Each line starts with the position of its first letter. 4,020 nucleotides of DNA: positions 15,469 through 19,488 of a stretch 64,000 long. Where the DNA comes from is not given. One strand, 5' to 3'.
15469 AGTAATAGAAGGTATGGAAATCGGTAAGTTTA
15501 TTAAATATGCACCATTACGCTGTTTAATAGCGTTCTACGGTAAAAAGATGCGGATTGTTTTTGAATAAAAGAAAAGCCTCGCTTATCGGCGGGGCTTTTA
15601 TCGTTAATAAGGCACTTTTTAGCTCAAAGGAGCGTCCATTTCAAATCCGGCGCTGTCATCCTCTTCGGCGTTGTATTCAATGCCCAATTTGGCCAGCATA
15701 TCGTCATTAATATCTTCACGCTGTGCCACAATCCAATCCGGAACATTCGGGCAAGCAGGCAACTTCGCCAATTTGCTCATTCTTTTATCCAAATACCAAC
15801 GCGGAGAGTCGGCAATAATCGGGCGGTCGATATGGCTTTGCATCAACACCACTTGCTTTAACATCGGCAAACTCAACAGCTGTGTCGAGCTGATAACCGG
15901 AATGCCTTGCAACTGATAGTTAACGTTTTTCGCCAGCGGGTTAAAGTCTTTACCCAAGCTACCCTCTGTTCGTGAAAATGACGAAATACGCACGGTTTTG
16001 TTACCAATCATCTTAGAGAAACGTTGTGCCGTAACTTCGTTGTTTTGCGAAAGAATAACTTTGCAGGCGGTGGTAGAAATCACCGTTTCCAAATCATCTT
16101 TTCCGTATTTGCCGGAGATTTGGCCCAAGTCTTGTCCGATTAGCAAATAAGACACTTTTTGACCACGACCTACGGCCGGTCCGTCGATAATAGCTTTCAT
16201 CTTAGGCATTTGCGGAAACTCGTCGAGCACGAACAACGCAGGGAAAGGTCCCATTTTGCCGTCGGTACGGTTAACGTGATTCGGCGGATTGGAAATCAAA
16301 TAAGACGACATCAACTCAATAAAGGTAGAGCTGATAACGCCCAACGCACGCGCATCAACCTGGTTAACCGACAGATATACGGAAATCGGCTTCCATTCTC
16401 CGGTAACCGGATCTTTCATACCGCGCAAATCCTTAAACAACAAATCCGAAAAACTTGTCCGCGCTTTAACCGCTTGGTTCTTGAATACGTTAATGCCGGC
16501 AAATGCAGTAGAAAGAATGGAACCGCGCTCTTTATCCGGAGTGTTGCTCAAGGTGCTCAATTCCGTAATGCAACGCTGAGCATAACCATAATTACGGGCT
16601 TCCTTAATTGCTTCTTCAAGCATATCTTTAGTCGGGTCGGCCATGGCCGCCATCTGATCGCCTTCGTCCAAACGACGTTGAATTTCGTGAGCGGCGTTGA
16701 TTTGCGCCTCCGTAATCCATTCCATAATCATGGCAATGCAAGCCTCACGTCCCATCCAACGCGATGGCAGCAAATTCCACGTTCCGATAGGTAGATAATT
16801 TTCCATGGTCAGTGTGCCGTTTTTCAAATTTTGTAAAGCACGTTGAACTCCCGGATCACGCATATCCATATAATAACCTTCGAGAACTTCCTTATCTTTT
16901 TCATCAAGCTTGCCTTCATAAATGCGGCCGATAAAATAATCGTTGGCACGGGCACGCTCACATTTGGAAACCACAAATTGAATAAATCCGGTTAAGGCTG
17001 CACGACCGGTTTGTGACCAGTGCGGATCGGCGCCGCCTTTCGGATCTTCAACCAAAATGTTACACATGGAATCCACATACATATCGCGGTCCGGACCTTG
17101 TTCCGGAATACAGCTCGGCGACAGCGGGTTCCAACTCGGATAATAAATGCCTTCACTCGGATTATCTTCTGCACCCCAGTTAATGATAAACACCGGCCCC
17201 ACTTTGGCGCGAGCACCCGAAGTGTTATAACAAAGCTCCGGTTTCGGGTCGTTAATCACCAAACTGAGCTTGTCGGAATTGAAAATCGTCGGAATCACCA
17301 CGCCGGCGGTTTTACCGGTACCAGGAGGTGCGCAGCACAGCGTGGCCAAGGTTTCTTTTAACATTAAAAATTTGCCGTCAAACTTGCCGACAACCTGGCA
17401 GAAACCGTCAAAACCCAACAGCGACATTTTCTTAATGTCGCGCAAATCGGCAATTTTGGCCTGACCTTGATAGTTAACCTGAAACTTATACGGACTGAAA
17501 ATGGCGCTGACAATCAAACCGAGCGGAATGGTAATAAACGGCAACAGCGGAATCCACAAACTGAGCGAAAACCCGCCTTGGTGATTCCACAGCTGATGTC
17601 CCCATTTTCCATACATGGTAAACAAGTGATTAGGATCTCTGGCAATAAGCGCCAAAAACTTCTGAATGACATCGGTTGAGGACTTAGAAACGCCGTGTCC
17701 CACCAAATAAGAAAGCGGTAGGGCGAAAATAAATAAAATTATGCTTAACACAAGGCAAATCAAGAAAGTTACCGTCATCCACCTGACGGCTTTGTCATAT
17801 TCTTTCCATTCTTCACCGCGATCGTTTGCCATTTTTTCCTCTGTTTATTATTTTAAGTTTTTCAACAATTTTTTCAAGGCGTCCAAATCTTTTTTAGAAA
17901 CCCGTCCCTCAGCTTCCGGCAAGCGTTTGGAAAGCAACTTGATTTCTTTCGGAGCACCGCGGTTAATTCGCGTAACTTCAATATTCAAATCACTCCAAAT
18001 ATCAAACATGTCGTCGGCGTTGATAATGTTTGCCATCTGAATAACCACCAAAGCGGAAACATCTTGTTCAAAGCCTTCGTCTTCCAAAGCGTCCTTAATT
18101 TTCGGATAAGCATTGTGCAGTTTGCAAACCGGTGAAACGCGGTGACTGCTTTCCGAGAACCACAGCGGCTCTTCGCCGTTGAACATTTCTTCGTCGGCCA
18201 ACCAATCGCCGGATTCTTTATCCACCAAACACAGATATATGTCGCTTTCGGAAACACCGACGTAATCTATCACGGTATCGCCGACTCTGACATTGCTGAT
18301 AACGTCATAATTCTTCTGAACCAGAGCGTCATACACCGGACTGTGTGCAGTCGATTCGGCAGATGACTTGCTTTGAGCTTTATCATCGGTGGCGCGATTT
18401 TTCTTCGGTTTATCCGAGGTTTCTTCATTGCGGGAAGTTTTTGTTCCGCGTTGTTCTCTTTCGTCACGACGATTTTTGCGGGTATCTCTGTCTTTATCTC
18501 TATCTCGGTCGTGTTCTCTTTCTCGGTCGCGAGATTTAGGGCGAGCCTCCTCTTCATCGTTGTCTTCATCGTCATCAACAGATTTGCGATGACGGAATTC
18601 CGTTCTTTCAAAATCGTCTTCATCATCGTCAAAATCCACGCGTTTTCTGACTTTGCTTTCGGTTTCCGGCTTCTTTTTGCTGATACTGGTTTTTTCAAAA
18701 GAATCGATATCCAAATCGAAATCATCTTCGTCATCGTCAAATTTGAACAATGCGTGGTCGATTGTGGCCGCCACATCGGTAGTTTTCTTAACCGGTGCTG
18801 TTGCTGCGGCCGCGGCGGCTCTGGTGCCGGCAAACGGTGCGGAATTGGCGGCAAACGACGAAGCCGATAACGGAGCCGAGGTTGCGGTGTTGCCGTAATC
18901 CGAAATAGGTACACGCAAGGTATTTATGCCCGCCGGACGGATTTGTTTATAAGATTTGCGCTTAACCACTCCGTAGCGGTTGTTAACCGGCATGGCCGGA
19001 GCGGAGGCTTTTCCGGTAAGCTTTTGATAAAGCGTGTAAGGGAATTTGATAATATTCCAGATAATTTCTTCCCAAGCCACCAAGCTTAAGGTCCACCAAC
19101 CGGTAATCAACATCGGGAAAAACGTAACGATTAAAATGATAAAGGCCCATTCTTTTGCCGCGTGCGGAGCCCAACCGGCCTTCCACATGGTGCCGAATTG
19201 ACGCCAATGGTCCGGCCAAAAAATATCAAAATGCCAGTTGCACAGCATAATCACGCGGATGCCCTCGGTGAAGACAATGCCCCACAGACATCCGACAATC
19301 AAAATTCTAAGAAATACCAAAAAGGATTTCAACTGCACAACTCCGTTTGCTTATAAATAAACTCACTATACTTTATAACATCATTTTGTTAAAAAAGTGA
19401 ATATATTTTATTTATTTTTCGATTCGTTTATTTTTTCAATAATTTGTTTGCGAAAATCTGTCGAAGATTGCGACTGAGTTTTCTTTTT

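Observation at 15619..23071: Orphan type IV coupling-protein operon with four uncharacterised partner proteins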

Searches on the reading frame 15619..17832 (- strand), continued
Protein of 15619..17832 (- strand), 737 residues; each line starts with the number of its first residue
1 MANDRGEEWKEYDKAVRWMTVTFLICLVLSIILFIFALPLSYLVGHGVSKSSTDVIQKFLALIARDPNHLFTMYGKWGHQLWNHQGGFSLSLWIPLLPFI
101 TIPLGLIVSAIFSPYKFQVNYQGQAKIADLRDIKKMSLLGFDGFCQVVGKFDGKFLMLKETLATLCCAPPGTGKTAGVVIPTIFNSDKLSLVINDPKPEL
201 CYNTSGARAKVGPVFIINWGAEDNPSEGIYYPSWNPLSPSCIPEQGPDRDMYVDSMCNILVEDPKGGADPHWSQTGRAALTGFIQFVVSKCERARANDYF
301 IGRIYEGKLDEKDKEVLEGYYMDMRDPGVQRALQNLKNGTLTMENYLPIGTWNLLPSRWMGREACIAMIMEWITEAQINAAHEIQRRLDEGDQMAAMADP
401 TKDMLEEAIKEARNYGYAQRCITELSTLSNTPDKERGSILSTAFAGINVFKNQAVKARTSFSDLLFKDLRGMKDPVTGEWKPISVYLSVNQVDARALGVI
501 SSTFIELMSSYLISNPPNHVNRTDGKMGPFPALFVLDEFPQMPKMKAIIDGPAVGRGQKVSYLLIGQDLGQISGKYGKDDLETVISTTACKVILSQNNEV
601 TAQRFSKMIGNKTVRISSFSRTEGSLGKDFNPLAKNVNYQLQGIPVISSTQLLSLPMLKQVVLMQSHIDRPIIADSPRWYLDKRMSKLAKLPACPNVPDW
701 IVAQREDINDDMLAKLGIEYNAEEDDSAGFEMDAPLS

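Call 100: search_protein_families(library=pfam, proteins=[L109:2-2098:-, L109:16175-17962:-, L109:19164-21047:-, L109:17981-18760:-, L109:15011-15808:-, L109:15809-16165:-, L109:18735-19157:-, L109:9977-11053:+, L109:14580-15014:+, L109:11176-13512:+], max_evalue=0.01)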
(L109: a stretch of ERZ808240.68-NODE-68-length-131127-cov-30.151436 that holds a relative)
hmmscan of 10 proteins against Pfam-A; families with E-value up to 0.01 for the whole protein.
L109:2-2098:- (699 aa): 4 families
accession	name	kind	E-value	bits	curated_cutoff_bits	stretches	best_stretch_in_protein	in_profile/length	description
PF21785.3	Bflower_2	-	2.6e-35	121.1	38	3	349-428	20-96/112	5-fold beta-flower protein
PF21784.3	Bflower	-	1.3e-20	74.3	25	2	351-409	5-61/116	4-fold beta flower protein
PF12396.14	DUF3659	-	1.3e-16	60.6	24.8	2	361-411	9-55/61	Protein of unknown function (DUF3659)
PF05593.20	RHS_repeat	-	0.00031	21.5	22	0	334-365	2-37/38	RHS Repeat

L109:16175-17962:- (595 aa): 4 families
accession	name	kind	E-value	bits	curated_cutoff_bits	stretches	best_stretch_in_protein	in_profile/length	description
PF00664.28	ABC_membrane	-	1.4e-43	150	28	1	45-308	8-273/274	ABC transporter transmembrane region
PF00005.33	ABC_tran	-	1.8e-30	106.7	25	1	371-520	1-137/137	ABC transporter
PF02463.25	SMC_N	-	1.7e-11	44.5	40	1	398-563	97-212/220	RecF/RecN/SMC N terminal domain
PF03193.22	RsgA_GTPase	-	0.0071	16.6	30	0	368-409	94-134/174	RsgA GTPase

L109:19164-21047:- (627 aa): 13 families
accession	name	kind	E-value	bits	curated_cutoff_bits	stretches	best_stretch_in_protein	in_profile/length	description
PF11987.13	IF-2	-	1.2e-41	141.8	27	1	400-511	5-116/117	Translation-initiation factor 2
PF00009.33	GTP_EFTU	-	6.8e-36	124.1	26.5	1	126-282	6-183/188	Elongation factor Tu GTP binding domain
PF22042.2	EF-G_D2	-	1.1e-27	96.4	27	1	298-377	2-84/84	Elongation factor G domain 2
PF04760.21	IF2_N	-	4.8e-16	58.7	25.3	1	45-96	1-53/53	Translation initiation factor IF-2, N-terminal region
PF01926.29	MMR_HSR1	-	7.2e-11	42.6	21.9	1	126-232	2-113/113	50S ribosome-binding GTPase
PF03144.31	GTP_EFTU_D2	-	4.6e-10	40.2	30.3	1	543-598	1-58/73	Elongation factor Tu domain 2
PF09439.16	SRPRB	-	6.6e-05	22.8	25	1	124-246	4-132/178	Signal recognition particle receptor beta subunit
PF00350.29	Dynamin_N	-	0.00013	22.5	27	0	126-160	1-35/168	Dynamin family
PF02421.24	FeoB_N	-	0.00046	20.2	27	1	126-281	3-156/156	Ferrous iron transport protein B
PF00025.27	Arf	-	0.00086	19.3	22.3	1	128-251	19-144/174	ADP-ribosylation factor family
PF03193.22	RsgA_GTPase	-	0.0044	17.3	30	0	196-277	24-100/174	RsgA GTPase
PF16897.10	MMR_HSR1_Xtn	-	0.0057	17.1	35.2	0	213-281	46-100/106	C-terminal region of MMR_HSR1 domain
PF10662.15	PduV-EutP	-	0.0057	16.9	21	0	126-279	4-139/143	Ethanolamine utilisation - propanediol utilisation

L109:17981-18760:- (259 aa): 5 families
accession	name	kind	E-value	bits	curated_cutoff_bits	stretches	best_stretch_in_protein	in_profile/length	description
PF08282.18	Hydrolase_3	-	1.6e-46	159.5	20.9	1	11-253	1-255/255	haloacid dehalogenase-like hydrolase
PF00702.32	Hydrolase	-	1.4e-10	42.3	26.4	1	8-221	1-191/191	haloacid dehalogenase-like hydrolase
PF05116.19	S6PP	-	4.3e-10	40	20.3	1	161-257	141-246/247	Sucrose-6F-phosphate phosphohydrolase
PF13344.12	Hydrolase_6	-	0.00044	20.7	27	1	11-49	1-37/101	Haloacid dehalogenase-like hydrolase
PF12710.13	HAD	-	0.0047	17.8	27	0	186-218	155-189/189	haloacid dehalogenase-like hydrolase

L109:15011-15808:- (265 aa): 1 family
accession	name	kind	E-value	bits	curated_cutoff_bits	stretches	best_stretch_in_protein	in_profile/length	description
PF06691.16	DUF1189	-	1.7e-17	64.2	28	1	10-254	1-242/244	Protein of unknown function (DUF1189)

L109:15809-16165:- (118 aa): 1 family
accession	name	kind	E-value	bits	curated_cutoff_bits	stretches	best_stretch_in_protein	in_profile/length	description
PF18910.5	DUF5665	-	6.6e-15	55.4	27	1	53-109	1-55/56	Domain of unknown function (DUF5665)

L109:18735-19157:- (140 aa): 1 family
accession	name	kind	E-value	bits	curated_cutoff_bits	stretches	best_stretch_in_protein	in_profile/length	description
PF02033.23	RBFA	-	3.9e-24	85.4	34.7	1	13-120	1-105/105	Ribosome-binding factor A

L109:9977-11053:+ (358 aa): 0 families

L109:14580-15014:+ (144 aa): 0 families

L109:11176-13512:+ (778 aa): 3 families
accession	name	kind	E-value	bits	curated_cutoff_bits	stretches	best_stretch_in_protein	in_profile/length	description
PF02534.20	T4SS-DNA_transf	-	2.4e-58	198.6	20.1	2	412-686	202-456/468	Type IV secretory system Conjugative DNA transfer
PF12696.13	TraG-D_C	-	1e-20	74.4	22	1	528-652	1-125/126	TraM recognition site of TraD and TraG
PF10412.15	TrwB_AAD_bind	-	3.4e-17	62.9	20.5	1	479-661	205-376/387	Type IV secretion-system coupling protein DNA-binding domain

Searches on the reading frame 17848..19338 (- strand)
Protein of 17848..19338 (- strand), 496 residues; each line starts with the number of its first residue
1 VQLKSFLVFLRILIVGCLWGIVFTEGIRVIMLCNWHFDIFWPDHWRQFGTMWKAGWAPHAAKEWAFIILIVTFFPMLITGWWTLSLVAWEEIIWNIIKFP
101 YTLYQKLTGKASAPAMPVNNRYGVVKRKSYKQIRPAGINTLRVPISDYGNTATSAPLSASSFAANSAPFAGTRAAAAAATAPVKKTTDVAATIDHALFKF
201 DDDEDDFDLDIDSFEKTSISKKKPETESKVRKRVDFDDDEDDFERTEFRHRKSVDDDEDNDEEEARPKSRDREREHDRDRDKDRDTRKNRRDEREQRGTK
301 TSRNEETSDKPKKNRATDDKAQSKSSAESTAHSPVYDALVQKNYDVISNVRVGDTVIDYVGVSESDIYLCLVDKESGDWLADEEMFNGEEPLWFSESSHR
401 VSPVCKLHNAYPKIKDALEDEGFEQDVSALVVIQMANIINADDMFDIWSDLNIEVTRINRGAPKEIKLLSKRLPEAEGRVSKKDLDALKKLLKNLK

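Call 3: search_protein_families(library=pfam, proteins=[window:17848-19338:-], max_evalue=1)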
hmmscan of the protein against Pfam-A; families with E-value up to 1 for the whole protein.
window:17848-19338:- (496 aa): 1 family
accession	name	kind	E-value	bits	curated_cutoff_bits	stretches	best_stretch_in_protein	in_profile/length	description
PF09739.14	MCM_bind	-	0.16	10.9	25.6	1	259-370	119-229/577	Mini-chromosome maintenance replisome factor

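Call 4: search_protein_families(library=ncbifam, proteins=[window:17848-19338:-], max_evalue=1)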
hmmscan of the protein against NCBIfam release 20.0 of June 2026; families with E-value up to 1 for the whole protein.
window:17848-19338:- (496 aa): 4 families
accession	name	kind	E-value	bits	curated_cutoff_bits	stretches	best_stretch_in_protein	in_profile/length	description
NF008074.0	PRK10811.1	equivalog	0.068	10.9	908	1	247-323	623-704/1068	ribonuclease E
TIGR00585.2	mutl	equivalog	0.18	10.7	180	1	229-347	346-453/555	DNA mismatch repair endonuclease MutL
NF047351.1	lipase_YSIRK_Sa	exception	0.6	8.3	650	1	159-326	15-182/704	YSIRK-targeted triacylglycerol lipase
NF053710.1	RNA_heli_RhlE2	exception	0.64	8.3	925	1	234-317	378-477/635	RNA helicase RhlE2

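Call 9: search_solved_structures(query=window:17848-19338:-, max_evalue=10)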
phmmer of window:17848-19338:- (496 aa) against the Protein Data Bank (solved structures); distinct sequences matched with E-value up to 10: 2.
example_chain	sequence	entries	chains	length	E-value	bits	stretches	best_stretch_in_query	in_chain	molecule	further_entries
8as5_A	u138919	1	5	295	1.2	10.9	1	198-328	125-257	Nucleophosmin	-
8x9y_Z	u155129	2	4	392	1.8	10.3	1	118-184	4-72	Tri1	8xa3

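Call 17: search_protein_families(library=padloc, proteins=[window:17848-19338:-], max_evalue=1)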
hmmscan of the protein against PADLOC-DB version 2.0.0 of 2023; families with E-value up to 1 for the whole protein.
window:17848-19338:- (496 aa): 1 family
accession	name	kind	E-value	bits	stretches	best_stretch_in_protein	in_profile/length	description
PDLC04582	PDC-M33A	-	0.5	6.9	1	208-321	416-522/627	-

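Call 29: find_homologous_proteins(query=window:17848-19338:-, max_evalue=0.001)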
Query window:17848-19338:- (496 aa): 598 proteins with E <= 0.001 among 8000 candidates; the best 120 are listed.
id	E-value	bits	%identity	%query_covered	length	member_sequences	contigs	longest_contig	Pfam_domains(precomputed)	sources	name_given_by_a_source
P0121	0.0e+0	1117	99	100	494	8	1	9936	-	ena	-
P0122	7.2e-282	953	81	96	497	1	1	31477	-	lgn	-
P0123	3.6e-244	829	75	100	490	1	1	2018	-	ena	-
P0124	9.0e-236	801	73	98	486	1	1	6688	-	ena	-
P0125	1.2e-211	722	65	100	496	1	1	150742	-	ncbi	-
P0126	5.1e-211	720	64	100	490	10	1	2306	PF08378.18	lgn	-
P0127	2.4e-209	714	64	100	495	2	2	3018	-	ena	-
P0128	1.0e-208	712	63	100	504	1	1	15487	PF08378.18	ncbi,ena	-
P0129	2.0e-208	711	63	100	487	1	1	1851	-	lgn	-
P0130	3.8e-207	707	64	100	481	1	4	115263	-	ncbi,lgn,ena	-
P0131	1.2e-206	705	61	100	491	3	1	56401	-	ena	-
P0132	2.2e-206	704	63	100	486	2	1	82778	-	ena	-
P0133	2.4e-206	704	63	100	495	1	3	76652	-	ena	-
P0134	8.1e-205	699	60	100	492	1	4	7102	-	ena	-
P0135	1.1e-203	695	62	100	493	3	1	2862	-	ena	-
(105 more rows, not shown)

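Call 40: predict_structure(alignment_id=A1)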
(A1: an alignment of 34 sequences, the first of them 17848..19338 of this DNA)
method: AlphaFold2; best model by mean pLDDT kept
length: 496 residues; sequences in the alignment: 34
mean_pLDDT: 60.0   pTM: 0.39
mean pLDDT of the five models: 60.0, 59.6, 58.8, 56.8, 56.2
residues with pLDDT >= 90: 42; 70-90: 154; 50-70: 74; < 50: 226
segments of 3 or more residues with pLDDT < 50: 112-204, 209-280, 282-309, 311-329, 460-465
pLDDT, mean of each block of 10 residues (from residue 1): 70 75 73 57 72 79 76 75 65 75 74 45 39 41 38 39 34 37 39 38 47 44 43 40 39 41 40 42 47 44 44 43 41 81 91 90 92 69 50 54 83 92 91 63 70 73 54 83 90 86
secondary structure, 60 per line:
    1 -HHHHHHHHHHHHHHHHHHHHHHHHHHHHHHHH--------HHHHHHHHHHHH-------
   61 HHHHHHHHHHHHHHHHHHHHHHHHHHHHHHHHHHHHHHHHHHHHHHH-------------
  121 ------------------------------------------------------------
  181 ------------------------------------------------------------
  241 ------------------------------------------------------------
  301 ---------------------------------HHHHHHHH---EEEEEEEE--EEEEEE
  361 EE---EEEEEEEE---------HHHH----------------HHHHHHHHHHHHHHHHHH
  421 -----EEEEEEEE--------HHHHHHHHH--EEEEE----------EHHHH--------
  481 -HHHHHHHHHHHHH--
elements in order: H2-33 H42-53 H61-107 H334-341 E345-352 E355-362 E366-373 H383-386 H403-420 E426-433 H442-450 E453-457 H469-472 H482-494

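Call 72: search_protein_families(library=pfam, alignment_id=A1, max_evalue=1)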
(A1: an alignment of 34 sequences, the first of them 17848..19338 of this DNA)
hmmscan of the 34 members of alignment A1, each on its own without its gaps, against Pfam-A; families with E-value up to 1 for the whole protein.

A. member 1, window:17848-19338:- (496 aa): 1 family
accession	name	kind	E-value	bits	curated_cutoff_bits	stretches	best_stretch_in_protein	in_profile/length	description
PF09739.14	MCM_bind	-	0.16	10.9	25.6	1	259-370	119-229/577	Mini-chromosome maintenance replisome factor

B. families by the number of members that match (of 34 scanned): 24 families
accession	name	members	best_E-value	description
PF08378.17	NERD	26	6.5e-06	Nuclease-related domain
PF09739.14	MCM_bind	8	0.021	Mini-chromosome maintenance replisome factor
PF18741.7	MTES_1575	7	0.0091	REase_MTES_1575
PF02724.19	CDC45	2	0.043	CDC45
PF06695.16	Sm_multidrug_ex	2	0.077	Putative small multi-drug export protein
PF01080.22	Presenilin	2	0.15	Presenilin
PF04006.17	Mpp10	2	0.17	Mpp10 protein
PF20524.3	DUF6739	2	0.21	Family of unknown function (DUF6739)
PF00287.24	Na_K-ATPase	2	0.47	Sodium / potassium ATPase beta chain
PF08337.17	Plexin_cytopl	1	0.006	Plexin cytoplasmic RasGAP domain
PF16322.10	Tub_N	1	0.011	Tubby N-terminal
PF20140.4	DUF6530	1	0.065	Family of unknown function (DUF6530)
PF15345.11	TMEM51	1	0.076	Transmembrane protein 51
PF14740.11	DUF4471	1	0.098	Domain of unknown function (DUF4471)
PF14700.11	RPOL_N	1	0.11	DNA-directed RNA polymerase N-terminal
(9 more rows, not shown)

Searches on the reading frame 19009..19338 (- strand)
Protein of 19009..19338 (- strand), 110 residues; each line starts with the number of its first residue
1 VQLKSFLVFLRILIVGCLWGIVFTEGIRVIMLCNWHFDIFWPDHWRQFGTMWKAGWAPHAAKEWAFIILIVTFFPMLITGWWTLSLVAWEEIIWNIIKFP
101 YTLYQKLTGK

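Call 75: search_solved_structures(query=A4, max_evalue=10)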
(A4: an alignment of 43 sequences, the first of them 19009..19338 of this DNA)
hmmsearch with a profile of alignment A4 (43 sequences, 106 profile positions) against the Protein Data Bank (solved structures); distinct sequences matched with E-value up to 10: 0.
